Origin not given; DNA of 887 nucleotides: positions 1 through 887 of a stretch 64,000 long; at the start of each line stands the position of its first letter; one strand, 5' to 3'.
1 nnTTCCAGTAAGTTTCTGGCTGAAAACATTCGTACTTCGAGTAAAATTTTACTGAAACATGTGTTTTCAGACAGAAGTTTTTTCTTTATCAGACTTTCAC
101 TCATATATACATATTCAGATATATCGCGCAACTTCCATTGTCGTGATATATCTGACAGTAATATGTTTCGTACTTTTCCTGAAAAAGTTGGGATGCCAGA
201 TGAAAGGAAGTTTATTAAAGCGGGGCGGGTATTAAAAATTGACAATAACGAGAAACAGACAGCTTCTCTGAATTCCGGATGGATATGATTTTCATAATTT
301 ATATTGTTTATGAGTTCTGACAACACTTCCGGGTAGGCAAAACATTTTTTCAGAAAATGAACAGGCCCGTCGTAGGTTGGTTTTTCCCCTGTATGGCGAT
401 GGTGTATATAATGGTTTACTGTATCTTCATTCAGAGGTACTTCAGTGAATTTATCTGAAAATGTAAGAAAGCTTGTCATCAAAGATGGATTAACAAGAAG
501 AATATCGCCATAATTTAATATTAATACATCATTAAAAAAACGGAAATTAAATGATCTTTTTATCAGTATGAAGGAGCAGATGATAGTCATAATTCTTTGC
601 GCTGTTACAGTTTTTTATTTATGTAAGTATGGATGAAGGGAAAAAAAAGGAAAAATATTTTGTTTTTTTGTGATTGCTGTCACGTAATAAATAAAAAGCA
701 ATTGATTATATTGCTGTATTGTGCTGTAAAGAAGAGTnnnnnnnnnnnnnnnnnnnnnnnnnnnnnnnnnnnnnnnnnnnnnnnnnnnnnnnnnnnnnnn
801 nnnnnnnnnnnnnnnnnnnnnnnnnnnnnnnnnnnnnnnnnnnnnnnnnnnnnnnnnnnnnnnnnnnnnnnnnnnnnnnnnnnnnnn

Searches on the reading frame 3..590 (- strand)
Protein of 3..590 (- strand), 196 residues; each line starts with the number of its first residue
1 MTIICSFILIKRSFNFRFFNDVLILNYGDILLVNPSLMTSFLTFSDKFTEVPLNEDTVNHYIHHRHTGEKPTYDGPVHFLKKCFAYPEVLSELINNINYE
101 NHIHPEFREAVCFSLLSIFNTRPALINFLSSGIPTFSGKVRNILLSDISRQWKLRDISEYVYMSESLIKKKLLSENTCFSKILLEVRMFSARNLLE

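Call 20: search_protein_families(library=pfam, proteins=[window:3-590:-], max_evalue=10)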
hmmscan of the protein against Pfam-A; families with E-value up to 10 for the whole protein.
window:3-590:- (196 aa): 0 families

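Call 21: search_protein_families(library=ncbifam, proteins=[window:3-590:-], max_evalue=10)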
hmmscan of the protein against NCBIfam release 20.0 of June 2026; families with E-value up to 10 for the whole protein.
window:3-590:- (196 aa): 6 families
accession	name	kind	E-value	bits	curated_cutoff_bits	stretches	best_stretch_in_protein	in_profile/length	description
NF007407.0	PRK09940.1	equivalog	2.7e-39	135.3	348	1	1-195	1-194/253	transcriptional regulator YdeO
NF011733.0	PRK15186.1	equivalog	1.7e-15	57.2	403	1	94-195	139-241/291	AraC family transcriptional regulator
NF011732.0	PRK15185.1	equivalog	2.3e-15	56.7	354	1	94-195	163-266/309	transcriptional regulator HilD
NF011618.0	PRK15044.1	equivalog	6.2e-13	48.8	423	1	95-195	154-252/295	invasion transcriptional regulator HilC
NF007432.1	PRK09978.1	equivalog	1.6e-12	47.2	500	1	108-194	114-201/274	DNA-binding transcriptional regulator GadX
NF049968.1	QhpR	equivalog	0.00028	20.1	250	1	136-195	186-246/284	AraC-like transcriptional regulator QhpR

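Call 22: search_dna_similar(query=window:3-590:-, collection=plasmids, mode=protein, max_rows=40, rows=spread, max_evalue=1e-10)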
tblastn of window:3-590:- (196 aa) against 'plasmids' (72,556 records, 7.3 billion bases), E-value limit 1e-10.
Records with a match: 508; places in all: 625; records where one place covers at least 80% of the query: 381.
Best place of each record, by identity: 90-95% 1; 60-80% 108; <60% 399.
By first word of the organism name: Escherichia 458; Salmonella 36; Klebsiella 7; Shigella 3; Enterobacter 3; Citrobacter 1.
By predicted mobility (MOB-suite, as given by PLSDB): conjugative 233; mobilizable 142; non-mobilizable 133.
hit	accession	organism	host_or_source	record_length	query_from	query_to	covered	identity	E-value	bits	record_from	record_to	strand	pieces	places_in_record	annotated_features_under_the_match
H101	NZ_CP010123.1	Escherichia coli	cow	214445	16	158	73%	94.4%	1e-83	276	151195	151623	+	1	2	none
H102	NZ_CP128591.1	Escherichia coli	whole organism,farm environment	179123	1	196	100%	56.1%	1e-63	218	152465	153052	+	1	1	helix-turn-helix domain-containing protein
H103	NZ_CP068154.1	Escherichia coli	-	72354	1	196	100%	55.6%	5e-63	217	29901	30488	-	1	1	helix-turn-helix domain-containing protein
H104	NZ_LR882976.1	Escherichia coli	-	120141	1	196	100%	55.5%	3e-51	226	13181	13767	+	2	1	none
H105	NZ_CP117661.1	Escherichia albertii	Grus grus,whole organism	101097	1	196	100%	55.1%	1e-61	213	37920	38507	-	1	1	helix-turn-helix domain-containing protein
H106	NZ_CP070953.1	Escherichia fergusonii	mixed culture,feces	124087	1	196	100%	53.1%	1e-58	204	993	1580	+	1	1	helix-turn-helix domain-containing protein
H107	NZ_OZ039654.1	Escherichia coli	-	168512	1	196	100%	49.0%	9e-53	187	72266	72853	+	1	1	helix-turn-helix domain-containing protein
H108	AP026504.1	Escherichia coli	whole organism,animal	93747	1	163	83%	52.4%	3e-47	172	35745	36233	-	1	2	hypothetical protein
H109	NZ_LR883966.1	Escherichia coli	Vulpes vulpes,red fox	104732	1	163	83%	52.4%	3e-47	172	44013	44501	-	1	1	none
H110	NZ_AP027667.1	Escherichia coli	Homo sapiens,whole organism,feces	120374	1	163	83%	52.4%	3e-47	172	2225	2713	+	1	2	none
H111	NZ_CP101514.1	Escherichia coli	migratory bird,feces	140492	1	163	83%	52.4%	3e-47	172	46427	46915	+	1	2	none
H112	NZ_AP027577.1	Escherichia coli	Homo sapiens,whole organism,feces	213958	1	163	83%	52.4%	3e-47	172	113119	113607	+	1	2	none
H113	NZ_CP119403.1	Escherichia coli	Cell culutre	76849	1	163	83%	52.4%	1e-46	170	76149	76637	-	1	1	none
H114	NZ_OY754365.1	Escherichia coli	hen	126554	1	163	83%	51.8%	4e-46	169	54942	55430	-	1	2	none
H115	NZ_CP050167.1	Escherichia coli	Homo sapiens,rectal_swab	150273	1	195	99%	37.9%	3e-33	131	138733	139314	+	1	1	ydeO: acid stress response transcriptional regulator YdeO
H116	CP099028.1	Escherichia coli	culture,Pooled faeces sample collected ...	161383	1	196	100%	35.7%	2e-36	141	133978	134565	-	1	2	helix-turn-helix domain-containing protein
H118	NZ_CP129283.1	Escherichia coli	Chicken,bacterium,liver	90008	1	196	100%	35.2%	2e-36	141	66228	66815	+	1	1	helix-turn-helix domain-containing protein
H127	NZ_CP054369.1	Escherichia coli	Homo sapiens,whole organism,rectal swab ...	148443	1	195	99%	31.5%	2e-19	92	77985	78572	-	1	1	helix-turn-helix domain-containing protein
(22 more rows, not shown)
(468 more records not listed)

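Call 25: get_annotated_region(hit=H102, flank=2000)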
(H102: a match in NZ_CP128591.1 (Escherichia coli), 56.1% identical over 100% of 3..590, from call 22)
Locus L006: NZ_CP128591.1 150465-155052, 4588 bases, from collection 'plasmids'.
description: Escherichia coli strain VG12A2 plasmid p12A2, complete sequence
organism: Escherichia coli (NCBI taxid 562)
taxonomy: Bacteria; Pseudomonadota; Gammaproteobacteria; Enterobacterales; Enterobacteriaceae; Escherichia; Escherichia coli
host: -; source: whole organism,farm environment; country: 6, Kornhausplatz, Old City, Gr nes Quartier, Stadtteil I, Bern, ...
typing (MOB-suite, as given by PLSDB): conjugative; replicon IncFIA,IncFIB; relaxase MOBF; mating-pair formation MPF_F
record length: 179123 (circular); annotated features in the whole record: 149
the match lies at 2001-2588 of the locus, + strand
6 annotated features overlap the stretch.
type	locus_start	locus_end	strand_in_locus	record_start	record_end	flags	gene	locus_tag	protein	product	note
CDS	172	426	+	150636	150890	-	-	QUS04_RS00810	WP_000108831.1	type II toxin-antitoxin system RelB/DinJ family antitoxin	-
CDS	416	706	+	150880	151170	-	-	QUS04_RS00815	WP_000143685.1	type II toxin-antitoxin system RelE/ParE family toxin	GO:0030541 - plasmid partitioning [Evidence IEA]; GO:0051290 - protein heterotetramerization [Evidence IEA]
CDS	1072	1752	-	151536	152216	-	-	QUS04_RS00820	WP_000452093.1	EAL domain-containing protein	-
CDS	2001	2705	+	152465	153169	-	-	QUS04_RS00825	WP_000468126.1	helix-turn-helix domain-containing protein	GO:0006355 - regulation of DNA-templated transcription [Evidence IEA]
CDS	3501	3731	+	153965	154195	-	-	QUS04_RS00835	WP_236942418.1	recombinase family protein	GO:0006310 - DNA recombination [Evidence IEA]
CDS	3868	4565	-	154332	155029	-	-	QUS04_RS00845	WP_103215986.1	IS1-like element IS1A family transposase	-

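Call 26: get_annotated_region(hit=H105, flank=2000)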
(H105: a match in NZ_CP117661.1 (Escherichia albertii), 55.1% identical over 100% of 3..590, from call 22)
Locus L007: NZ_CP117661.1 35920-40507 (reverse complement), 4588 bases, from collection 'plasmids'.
description: Escherichia albertii strain BIA_13 plasmid pEA13_2, complete sequence
organism: Escherichia albertii (NCBI taxid 208962)
taxonomy: Bacteria; Pseudomonadota; Gammaproteobacteria; Enterobacterales; Enterobacteriaceae; Escherichia; Escherichia albertii
host: -; source: Grus grus,whole organism; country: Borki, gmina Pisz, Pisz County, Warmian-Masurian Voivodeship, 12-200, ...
typing (MOB-suite, as given by PLSDB): non-mobilizable; replicon IncHI1B
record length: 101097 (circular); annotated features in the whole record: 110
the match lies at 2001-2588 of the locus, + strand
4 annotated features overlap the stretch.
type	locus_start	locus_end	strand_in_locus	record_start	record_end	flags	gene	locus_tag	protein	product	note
CDS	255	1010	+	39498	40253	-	-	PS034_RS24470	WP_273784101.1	hypothetical protein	-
CDS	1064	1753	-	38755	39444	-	-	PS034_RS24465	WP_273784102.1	EAL domain-containing protein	-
CDS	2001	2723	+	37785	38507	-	-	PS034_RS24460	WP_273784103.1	helix-turn-helix domain-containing protein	GO:0006355 - regulation of DNA-templated transcription [Evidence IEA]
CDS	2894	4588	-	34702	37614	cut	-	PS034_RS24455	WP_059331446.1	type III restriction-modification system endonuclease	-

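Call 27: get_annotated_region(hit=H106, flank=2000)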
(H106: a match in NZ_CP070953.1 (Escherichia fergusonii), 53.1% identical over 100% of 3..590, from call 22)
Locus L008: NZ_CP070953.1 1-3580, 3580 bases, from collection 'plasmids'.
description: Escherichia fergusonii strain EF31 plasmid pTB31P2, complete sequence
organism: Escherichia fergusonii (NCBI taxid 564)
taxonomy: Bacteria; Pseudomonadota; Gammaproteobacteria; Enterobacterales; Enterobacteriaceae; Escherichia; Escherichia fergusonii
host: -; source: mixed culture,feces; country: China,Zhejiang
typing (MOB-suite, as given by PLSDB): mobilizable; replicon IncHI1B; relaxase MOBH
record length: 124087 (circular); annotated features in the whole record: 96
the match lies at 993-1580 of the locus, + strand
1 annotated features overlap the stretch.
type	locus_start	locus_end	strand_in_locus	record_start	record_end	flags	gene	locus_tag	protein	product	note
CDS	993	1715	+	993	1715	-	-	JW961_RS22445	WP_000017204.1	helix-turn-helix domain-containing protein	GO:0006355 - regulation of DNA-templated transcription [Evidence IEA]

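Call 28: get_annotated_region(hit=H107, flank=2000)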
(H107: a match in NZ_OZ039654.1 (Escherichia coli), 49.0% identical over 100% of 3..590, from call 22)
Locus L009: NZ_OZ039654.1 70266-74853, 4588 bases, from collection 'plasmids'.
description: Escherichia coli isolate 30224_1#355 plasmid 2, complete sequence
organism: Escherichia coli (NCBI taxid 562)
taxonomy: Bacteria; Pseudomonadota; Gammaproteobacteria; Enterobacterales; Enterobacteriaceae; Escherichia; Escherichia coli
host: -; source: -; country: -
typing (MOB-suite, as given by PLSDB): conjugative; replicon IncFIA,IncFIB,IncFIC; relaxase MOBF; mating-pair formation MPF_F
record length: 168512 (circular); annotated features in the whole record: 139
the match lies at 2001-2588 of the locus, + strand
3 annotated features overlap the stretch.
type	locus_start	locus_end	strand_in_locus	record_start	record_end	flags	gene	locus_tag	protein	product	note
CDS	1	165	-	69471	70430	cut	-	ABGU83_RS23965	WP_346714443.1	DUF523 and DUF1722 domain-containing protein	-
CDS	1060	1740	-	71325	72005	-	-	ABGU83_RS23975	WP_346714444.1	EAL domain-containing protein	-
CDS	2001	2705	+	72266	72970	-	-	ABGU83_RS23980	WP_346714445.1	helix-turn-helix domain-containing protein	GO:0006355 - regulation of DNA-templated transcription [Evidence IEA]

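Call 29: get_annotated_region(hit=H116, flank=2000)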
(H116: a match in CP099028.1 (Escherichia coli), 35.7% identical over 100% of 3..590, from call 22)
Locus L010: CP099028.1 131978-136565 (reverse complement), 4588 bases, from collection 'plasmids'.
description: Escherichia coli strain RHB45-C13 plasmid unnamed1, complete sequence
organism: Escherichia coli (NCBI taxid 562)
taxonomy: Bacteria; Pseudomonadota; Gammaproteobacteria; Enterobacterales; Enterobacteriaceae; Escherichia; Escherichia coli
host: -; source: culture,Pooled faeces sample collected from floor of poultry farm; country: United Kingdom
typing (MOB-suite, as given by PLSDB): mobilizable; replicon IncHI1B,IncHI1B; relaxase MOBH
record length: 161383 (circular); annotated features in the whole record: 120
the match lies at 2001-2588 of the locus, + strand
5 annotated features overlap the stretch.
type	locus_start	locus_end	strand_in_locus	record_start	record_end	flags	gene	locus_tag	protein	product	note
CDS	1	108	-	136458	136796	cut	-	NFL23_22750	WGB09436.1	c-type lysozyme inhibitor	-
CDS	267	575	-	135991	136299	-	-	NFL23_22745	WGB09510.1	PerC family transcriptional regulator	-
CDS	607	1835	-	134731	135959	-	-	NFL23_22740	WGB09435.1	IS3 family transposase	-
CDS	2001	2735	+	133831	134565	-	-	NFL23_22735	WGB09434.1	helix-turn-helix domain-containing protein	-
CDS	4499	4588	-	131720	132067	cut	tnpB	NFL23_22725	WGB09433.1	IS66 family insertion sequence element accessory protein TnpB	-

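Call 30: get_annotated_region(hit=H118, flank=2000)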
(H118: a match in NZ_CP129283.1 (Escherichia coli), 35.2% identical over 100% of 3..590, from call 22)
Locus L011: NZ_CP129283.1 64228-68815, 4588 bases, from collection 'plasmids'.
description: Escherichia coli strain GZM7 plasmid pGZM7d, complete sequence
organism: Escherichia coli (NCBI taxid 562)
taxonomy: Bacteria; Pseudomonadota; Gammaproteobacteria; Enterobacterales; Enterobacteriaceae; Escherichia; Escherichia coli
host: -; source: Chicken,bacterium,liver; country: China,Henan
typing (MOB-suite, as given by PLSDB): conjugative; replicon IncFIA; relaxase MOBF; mating-pair formation MPF_F
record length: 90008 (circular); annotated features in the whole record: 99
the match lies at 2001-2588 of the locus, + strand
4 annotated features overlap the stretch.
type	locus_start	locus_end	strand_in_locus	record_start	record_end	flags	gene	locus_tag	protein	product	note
CDS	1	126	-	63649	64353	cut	-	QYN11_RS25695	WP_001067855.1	IS6-like element IS26 family transposase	-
CDS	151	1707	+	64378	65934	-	-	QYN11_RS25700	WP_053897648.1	PAS domain-containing methyl-accepting chemotaxis protein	-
CDS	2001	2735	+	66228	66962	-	-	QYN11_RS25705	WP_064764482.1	helix-turn-helix domain-containing protein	GO:0006355 - regulation of DNA-templated transcription [Evidence IEA]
CDS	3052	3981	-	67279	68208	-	-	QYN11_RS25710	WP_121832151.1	haloacid dehalogenase-like hydrolase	-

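Call 31: get_annotated_region(hit=H127, flank=2000)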
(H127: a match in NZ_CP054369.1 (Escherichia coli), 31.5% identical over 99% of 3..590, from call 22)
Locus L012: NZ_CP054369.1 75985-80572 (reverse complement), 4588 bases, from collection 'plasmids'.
description: Escherichia coli strain SCU-115 plasmid pSCU-115-1, complete sequence
organism: Escherichia coli (NCBI taxid 562)
taxonomy: Bacteria; Pseudomonadota; Gammaproteobacteria; Enterobacterales; Enterobacteriaceae; Escherichia; Escherichia coli
host: -; source: Homo sapiens,whole organism,rectal swab from healthy college student; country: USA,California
typing (MOB-suite, as given by PLSDB): conjugative; replicon IncFIA,IncFIB,IncFIC; relaxase MOBF; mating-pair formation MPF_F
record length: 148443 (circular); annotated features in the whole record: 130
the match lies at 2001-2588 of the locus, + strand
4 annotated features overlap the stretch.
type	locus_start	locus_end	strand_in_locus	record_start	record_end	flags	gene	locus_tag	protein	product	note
CDS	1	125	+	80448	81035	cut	-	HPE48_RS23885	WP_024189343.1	serine acetyltransferase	-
CDS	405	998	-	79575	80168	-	-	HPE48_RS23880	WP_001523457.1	ProQ/FINO family protein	-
CDS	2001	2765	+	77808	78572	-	-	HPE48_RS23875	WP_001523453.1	helix-turn-helix domain-containing protein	GO:0006355 - regulation of DNA-templated transcription [Evidence IEA]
CDS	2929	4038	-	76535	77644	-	-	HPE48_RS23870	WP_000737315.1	porin OmpC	-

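Call 32: get_annotated_region(hit=H115, flank=2000)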
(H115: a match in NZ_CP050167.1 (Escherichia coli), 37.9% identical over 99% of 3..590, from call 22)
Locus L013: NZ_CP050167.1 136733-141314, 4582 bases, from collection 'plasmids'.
description: Escherichia coli plasmid Carbapenemase(NDM-4)_IncFIB, complete sequence
organism: Escherichia coli (NCBI taxid 562)
taxonomy: Bacteria; Pseudomonadota; Gammaproteobacteria; Enterobacterales; Enterobacteriaceae; Escherichia; Escherichia coli
host: -; source: Homo sapiens,rectal_swab; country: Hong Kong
typing (MOB-suite, as given by PLSDB): conjugative; replicon IncFIB,IncFIC; relaxase MOBF,MOBP; mating-pair formation MPF_F
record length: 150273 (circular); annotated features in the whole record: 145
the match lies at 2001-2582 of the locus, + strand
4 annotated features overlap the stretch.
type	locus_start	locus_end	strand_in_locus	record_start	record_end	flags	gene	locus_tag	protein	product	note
CDS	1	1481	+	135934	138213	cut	ydeP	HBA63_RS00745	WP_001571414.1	acid resistance putative oxidoreductase YdeP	-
CDS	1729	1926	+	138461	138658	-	safA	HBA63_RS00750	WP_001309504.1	two-component system connector SafA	-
CDS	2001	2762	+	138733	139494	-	ydeO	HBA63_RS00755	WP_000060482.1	acid stress response transcriptional regulator YdeO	-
CDS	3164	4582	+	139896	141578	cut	ydeN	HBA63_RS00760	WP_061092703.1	sulfatase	-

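Call 33: get_annotated_region(hit=H103, flank=2000)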
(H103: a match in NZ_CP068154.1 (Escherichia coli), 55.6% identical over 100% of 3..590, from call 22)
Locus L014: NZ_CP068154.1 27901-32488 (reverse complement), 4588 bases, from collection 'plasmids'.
description: Escherichia coli strain FDAARGOS_1077 plasmid unnamed2, complete sequence
organism: Escherichia coli (NCBI taxid 562)
taxonomy: Bacteria; Pseudomonadota; Gammaproteobacteria; Enterobacterales; Enterobacteriaceae; Escherichia; Escherichia coli
host: -; source: -; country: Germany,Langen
typing (MOB-suite, as given by PLSDB): mobilizable; replicon IncFII,IncI-gamma/K1; mating-pair formation MPF_F
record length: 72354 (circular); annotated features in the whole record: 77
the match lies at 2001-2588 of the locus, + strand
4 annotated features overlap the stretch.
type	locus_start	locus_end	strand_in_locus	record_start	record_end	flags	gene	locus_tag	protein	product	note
CDS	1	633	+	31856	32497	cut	-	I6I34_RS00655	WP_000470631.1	recombinase family protein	-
CDS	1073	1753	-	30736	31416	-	-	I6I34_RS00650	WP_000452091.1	EAL domain-containing protein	-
CDS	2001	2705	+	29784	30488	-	-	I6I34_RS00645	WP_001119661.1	helix-turn-helix domain-containing protein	GO:0006355 - regulation of DNA-templated transcription [Evidence IEA]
predicted_resistance_gene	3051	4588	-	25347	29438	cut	eatA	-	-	serine protease autotransporter toxin EatA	predicted by amrfinderplus; class ; identity 100.0%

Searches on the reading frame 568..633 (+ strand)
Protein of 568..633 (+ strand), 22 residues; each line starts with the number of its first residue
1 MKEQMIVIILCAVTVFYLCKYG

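Call 20: search_protein_families(library=pfam, proteins=[window:568-633:+], max_evalue=10)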
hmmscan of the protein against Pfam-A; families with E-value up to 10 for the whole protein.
seq(22 aa): 0 families

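Call 21: search_protein_families(library=ncbifam, proteins=[window:568-633:+], max_evalue=10)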
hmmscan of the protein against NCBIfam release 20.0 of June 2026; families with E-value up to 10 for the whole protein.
seq(22 aa): 0 families

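Call 24: list_cluster_members(proteins=[window:568-633:+, window:633-737:+, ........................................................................])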
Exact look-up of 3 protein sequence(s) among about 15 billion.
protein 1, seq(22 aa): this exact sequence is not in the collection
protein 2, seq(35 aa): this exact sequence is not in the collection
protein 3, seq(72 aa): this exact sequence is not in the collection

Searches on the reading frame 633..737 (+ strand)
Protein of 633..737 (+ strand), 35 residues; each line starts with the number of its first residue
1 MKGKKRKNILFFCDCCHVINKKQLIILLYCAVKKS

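Call 20: search_protein_families(library=pfam, proteins=[window:633-737:+], max_evalue=10)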
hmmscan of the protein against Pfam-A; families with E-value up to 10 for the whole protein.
seq(35 aa): 1 family
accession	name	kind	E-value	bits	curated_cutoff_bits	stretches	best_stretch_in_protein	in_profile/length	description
PF19520.5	Dpp_8_9_N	-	0.051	14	27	1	1-29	96-124/154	Dipeptidyl peptidase 8 and 9 N-terminal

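Call 21: search_protein_families(library=ncbifam, proteins=[window:633-737:+], max_evalue=10)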
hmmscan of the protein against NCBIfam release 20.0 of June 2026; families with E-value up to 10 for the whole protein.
seq(35 aa): 1 family
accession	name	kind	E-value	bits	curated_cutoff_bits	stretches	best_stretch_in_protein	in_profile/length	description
NF010275.0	PRK13719.1-4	equivalog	0.071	12.9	252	1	6-30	187-211/229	conjugal transfer transcriptional regulator TraJ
